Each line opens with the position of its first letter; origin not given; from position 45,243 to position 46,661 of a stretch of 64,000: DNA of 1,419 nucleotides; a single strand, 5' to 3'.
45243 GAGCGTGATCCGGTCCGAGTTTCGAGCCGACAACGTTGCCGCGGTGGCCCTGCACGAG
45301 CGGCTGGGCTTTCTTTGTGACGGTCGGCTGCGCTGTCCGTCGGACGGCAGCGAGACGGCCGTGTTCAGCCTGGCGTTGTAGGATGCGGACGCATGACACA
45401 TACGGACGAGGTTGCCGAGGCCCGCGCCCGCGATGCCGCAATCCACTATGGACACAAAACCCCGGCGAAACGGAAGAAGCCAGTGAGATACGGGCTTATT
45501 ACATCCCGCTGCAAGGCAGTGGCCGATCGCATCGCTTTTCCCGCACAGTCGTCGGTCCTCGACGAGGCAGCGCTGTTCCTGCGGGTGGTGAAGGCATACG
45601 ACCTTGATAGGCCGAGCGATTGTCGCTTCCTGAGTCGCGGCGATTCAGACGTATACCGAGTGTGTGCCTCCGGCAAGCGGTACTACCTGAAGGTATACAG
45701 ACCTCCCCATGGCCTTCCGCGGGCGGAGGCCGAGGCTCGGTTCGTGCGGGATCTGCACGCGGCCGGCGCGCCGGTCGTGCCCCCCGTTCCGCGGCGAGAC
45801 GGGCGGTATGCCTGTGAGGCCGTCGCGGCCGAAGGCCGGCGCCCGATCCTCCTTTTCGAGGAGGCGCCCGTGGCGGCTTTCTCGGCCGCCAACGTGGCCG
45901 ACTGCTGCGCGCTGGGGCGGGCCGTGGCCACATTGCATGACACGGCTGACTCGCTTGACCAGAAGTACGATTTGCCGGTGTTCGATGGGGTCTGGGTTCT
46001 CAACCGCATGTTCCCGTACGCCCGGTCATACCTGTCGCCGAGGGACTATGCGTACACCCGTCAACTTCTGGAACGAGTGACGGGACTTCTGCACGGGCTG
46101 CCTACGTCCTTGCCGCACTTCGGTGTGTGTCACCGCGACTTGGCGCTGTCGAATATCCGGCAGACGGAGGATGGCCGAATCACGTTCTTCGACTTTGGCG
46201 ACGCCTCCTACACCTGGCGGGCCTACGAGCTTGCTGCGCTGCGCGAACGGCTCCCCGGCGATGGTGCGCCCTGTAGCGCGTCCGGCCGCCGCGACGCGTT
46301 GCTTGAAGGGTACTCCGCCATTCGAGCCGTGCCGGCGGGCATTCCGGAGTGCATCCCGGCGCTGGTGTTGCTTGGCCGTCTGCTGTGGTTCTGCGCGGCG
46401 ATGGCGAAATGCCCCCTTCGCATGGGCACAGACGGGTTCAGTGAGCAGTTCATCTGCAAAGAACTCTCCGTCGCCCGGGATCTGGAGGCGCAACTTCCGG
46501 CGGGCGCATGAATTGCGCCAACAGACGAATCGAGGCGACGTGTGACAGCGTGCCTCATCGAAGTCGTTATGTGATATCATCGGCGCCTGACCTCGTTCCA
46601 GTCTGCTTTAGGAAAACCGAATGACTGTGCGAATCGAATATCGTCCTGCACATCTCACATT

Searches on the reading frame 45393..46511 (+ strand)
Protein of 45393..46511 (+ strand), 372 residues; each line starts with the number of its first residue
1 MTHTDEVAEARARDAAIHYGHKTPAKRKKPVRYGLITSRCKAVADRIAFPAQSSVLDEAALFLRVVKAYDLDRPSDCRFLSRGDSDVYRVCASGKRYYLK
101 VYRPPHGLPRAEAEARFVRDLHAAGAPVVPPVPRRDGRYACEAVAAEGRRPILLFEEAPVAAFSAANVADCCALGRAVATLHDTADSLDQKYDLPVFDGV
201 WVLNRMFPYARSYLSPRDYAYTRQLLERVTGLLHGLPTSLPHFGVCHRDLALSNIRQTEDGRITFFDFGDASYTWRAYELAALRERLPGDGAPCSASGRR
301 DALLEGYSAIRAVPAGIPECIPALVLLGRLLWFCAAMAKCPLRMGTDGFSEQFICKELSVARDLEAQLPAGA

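Call 9: search_protein_families(library=pfam, proteins=[window:45393-46511:+], max_evalue=0.001)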
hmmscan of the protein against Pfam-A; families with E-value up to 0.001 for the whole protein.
window:45393-46511:+ (372 aa): 2 families
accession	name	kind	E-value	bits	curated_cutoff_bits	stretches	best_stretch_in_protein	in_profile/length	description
PF01636.29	APH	-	6.1e-22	79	23.2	1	78-309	3-235/239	Phosphotransferase enzyme family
PF01633.27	Choline_kinase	-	2.3e-05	24.3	29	1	243-281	162-201/300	Choline/ethanolamine kinase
